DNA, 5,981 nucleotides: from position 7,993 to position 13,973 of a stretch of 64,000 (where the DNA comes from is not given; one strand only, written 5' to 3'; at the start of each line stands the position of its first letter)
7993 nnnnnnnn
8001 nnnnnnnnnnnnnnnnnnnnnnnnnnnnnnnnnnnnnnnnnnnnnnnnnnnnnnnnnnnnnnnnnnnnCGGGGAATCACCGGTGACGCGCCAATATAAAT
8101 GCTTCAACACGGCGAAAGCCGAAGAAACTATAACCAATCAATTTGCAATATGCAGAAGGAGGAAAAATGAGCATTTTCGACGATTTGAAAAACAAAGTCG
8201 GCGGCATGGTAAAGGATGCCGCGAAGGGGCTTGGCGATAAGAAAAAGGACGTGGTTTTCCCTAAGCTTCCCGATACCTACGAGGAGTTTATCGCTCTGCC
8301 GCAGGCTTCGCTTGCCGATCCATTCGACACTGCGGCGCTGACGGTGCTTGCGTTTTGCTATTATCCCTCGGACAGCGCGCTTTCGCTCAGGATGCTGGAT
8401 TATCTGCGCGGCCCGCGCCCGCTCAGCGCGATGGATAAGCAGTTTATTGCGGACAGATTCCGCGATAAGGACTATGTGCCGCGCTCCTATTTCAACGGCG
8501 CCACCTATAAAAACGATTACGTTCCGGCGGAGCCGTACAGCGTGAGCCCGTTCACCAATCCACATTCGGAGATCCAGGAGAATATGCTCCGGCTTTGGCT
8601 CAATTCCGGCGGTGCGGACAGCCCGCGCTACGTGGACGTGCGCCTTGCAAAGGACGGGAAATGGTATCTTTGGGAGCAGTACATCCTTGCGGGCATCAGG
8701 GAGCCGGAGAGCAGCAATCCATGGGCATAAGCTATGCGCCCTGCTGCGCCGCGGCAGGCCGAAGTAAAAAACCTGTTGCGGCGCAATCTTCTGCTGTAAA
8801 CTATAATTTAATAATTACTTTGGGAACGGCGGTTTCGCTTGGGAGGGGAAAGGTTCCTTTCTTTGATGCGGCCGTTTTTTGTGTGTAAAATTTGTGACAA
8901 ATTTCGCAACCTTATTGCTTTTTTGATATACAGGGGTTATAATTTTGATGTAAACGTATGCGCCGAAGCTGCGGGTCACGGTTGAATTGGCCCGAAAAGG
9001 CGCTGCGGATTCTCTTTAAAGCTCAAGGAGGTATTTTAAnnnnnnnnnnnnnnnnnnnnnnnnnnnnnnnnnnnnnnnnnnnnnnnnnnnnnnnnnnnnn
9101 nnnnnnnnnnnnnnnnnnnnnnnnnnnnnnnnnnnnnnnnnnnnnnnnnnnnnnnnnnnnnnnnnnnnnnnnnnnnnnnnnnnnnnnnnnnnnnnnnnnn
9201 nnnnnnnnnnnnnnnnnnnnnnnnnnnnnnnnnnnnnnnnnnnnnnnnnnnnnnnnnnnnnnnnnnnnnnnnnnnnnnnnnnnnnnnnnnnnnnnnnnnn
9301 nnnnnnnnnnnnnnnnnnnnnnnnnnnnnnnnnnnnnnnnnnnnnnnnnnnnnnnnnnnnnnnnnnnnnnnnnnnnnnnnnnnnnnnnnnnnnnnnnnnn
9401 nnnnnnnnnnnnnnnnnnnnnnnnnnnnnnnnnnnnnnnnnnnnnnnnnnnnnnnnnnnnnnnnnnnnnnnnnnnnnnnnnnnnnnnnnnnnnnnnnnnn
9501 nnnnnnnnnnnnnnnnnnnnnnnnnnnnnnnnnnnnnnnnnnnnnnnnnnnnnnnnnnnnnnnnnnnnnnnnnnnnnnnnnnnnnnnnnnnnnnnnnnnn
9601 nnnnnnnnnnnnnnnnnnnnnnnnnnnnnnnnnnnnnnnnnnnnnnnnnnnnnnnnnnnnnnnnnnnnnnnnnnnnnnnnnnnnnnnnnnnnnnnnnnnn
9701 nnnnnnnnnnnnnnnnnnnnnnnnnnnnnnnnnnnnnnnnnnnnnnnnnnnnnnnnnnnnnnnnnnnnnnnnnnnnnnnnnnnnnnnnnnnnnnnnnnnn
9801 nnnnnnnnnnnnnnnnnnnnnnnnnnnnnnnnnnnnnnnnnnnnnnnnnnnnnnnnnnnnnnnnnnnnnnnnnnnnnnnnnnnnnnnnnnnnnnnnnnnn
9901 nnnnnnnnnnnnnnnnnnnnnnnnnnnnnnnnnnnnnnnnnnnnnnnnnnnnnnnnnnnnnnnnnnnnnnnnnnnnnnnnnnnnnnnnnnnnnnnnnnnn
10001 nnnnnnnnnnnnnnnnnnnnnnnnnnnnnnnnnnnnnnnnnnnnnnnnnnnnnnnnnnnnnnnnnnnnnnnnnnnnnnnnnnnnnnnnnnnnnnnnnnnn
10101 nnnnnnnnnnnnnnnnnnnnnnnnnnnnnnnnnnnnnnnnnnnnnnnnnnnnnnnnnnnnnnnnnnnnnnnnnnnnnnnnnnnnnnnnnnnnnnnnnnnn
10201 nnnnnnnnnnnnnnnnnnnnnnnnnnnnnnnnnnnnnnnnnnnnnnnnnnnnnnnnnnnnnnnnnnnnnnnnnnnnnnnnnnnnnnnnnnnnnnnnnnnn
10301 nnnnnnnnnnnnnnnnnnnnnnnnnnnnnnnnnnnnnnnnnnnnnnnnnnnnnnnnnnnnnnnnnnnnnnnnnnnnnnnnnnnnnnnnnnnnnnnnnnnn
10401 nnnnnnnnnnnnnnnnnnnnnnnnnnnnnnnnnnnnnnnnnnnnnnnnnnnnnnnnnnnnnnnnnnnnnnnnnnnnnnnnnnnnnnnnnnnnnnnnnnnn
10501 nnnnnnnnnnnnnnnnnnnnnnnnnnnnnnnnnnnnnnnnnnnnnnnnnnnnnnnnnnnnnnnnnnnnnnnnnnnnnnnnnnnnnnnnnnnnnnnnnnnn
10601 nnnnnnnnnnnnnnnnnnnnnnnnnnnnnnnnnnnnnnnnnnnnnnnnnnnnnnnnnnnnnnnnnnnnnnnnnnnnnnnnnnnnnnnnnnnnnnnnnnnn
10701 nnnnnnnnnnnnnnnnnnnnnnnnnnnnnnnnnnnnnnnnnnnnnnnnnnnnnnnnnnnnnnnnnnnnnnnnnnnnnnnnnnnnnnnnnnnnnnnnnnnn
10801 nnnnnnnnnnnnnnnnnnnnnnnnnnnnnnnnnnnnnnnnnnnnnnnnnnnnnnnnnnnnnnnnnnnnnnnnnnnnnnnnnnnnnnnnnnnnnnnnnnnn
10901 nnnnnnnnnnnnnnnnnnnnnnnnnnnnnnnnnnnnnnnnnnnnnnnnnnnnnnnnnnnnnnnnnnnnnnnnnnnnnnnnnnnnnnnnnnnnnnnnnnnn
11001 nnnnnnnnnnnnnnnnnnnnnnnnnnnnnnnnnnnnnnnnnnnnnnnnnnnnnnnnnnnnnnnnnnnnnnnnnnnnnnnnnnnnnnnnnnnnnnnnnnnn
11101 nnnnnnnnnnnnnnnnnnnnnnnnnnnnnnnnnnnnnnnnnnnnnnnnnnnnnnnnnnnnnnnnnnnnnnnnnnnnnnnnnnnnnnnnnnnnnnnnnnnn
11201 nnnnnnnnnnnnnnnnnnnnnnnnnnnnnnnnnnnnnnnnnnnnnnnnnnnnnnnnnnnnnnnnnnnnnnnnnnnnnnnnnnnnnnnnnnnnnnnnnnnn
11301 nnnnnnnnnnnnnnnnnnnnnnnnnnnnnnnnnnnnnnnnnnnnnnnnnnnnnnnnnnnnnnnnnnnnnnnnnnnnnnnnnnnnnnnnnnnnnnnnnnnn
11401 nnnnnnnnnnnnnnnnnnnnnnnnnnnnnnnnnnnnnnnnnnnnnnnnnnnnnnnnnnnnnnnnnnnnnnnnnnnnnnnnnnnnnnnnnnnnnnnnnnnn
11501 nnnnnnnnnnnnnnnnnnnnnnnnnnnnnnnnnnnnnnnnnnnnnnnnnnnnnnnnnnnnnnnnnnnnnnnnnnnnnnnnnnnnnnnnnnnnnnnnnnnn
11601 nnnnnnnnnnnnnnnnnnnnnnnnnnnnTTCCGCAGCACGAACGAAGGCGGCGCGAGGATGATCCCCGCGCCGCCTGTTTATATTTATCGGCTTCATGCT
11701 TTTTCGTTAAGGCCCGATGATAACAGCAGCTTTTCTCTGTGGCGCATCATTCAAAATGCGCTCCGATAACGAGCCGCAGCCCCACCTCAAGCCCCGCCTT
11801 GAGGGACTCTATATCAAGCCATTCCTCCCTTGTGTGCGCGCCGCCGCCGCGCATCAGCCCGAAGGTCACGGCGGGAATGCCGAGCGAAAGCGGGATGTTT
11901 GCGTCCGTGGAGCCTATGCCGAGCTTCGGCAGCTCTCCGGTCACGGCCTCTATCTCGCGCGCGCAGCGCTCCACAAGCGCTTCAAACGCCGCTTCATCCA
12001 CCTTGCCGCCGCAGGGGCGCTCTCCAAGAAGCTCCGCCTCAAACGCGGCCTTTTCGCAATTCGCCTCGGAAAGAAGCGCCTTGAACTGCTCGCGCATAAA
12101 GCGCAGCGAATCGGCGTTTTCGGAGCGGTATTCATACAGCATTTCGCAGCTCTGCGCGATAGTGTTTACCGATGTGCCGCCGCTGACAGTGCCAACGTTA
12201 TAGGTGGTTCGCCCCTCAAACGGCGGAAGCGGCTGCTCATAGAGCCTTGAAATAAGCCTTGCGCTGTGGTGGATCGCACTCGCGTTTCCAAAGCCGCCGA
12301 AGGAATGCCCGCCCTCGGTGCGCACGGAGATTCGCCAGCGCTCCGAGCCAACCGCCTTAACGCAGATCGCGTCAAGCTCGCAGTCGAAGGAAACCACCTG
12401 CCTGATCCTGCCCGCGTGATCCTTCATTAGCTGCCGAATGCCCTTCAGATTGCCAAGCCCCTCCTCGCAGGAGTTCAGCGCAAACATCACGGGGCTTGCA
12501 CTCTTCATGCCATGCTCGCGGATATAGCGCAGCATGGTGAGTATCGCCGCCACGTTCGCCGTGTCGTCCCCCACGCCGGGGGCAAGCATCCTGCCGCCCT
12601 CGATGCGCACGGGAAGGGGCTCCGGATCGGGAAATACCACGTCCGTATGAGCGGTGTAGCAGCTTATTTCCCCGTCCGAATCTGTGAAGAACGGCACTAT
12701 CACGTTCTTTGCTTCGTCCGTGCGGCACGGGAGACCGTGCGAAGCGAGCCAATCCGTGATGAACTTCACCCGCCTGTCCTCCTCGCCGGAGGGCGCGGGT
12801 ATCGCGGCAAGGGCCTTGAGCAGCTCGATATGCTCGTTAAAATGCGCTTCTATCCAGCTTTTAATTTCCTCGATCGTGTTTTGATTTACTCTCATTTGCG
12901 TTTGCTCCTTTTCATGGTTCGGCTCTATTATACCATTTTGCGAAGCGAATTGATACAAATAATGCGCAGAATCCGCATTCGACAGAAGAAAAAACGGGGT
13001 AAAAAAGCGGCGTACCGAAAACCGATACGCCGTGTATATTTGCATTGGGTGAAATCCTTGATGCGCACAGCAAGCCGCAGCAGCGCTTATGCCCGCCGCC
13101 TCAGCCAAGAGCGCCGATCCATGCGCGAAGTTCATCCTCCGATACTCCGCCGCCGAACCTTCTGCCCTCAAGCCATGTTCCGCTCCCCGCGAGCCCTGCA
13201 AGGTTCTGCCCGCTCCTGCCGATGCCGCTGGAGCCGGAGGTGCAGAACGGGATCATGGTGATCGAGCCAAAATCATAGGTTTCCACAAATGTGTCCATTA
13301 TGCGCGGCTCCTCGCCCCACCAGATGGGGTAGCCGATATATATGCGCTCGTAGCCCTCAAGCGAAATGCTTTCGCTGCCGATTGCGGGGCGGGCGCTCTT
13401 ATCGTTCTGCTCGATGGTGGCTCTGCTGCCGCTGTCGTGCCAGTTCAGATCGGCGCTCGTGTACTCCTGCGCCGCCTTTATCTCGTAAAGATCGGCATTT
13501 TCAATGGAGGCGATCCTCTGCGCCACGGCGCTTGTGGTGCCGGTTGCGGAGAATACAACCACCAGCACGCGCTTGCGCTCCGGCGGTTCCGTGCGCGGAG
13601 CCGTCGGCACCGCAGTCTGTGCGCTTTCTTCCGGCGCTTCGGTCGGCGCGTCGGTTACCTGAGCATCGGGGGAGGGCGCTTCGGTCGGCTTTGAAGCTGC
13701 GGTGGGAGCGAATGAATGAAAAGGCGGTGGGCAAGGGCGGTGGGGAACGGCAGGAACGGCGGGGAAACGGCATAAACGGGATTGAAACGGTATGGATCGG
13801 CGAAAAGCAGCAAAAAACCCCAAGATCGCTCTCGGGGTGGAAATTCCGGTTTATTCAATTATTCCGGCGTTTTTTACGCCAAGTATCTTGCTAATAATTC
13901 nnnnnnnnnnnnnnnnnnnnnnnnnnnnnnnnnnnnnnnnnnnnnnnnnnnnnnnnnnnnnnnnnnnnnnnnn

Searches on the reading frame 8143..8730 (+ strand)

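Call 19: search_protein_families(library=pfam, proteins=[window:8143-8730:+], max_evalue=0.00001)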
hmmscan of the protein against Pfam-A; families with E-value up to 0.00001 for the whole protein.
window:8143-8730:+ (195 aa): 1 family
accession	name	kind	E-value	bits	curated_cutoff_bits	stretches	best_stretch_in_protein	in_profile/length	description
PF22043.2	DUF6935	-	9.9e-52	175.6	27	1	41-189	2-158/158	Domain of unknown function (DUF6935)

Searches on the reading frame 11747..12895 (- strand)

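Call 92: search_protein_families(library=pfam, proteins=[window:11747-12895:-], max_evalue=0.00001)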
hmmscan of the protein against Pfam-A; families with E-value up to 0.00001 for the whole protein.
window:11747-12895:- (382 aa): 3 families
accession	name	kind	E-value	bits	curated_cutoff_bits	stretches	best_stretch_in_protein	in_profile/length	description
PF01546.33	Peptidase_M20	-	2.1e-21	77.2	24.6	1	80-376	2-204/206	Peptidase family M20/M25/M40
PF07687.19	M20_dimer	-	5.9e-13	49.1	21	1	183-278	5-102/107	Peptidase dimerisation domain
PF04389.22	Peptidase_M28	-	2.7e-07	31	21.3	1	65-171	2-93/193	Peptidase family M28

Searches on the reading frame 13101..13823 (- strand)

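Call 92: search_protein_families(library=pfam, proteins=[window:13101-13823:-], max_evalue=0.00001)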
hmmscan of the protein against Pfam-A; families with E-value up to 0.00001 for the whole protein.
window:13101-13823:- (240 aa): 1 family
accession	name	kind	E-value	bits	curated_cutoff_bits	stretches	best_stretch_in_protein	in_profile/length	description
PF12682.12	Flavodoxin_4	-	1.2e-47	161.7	24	1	85-237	1-153/155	Flavodoxin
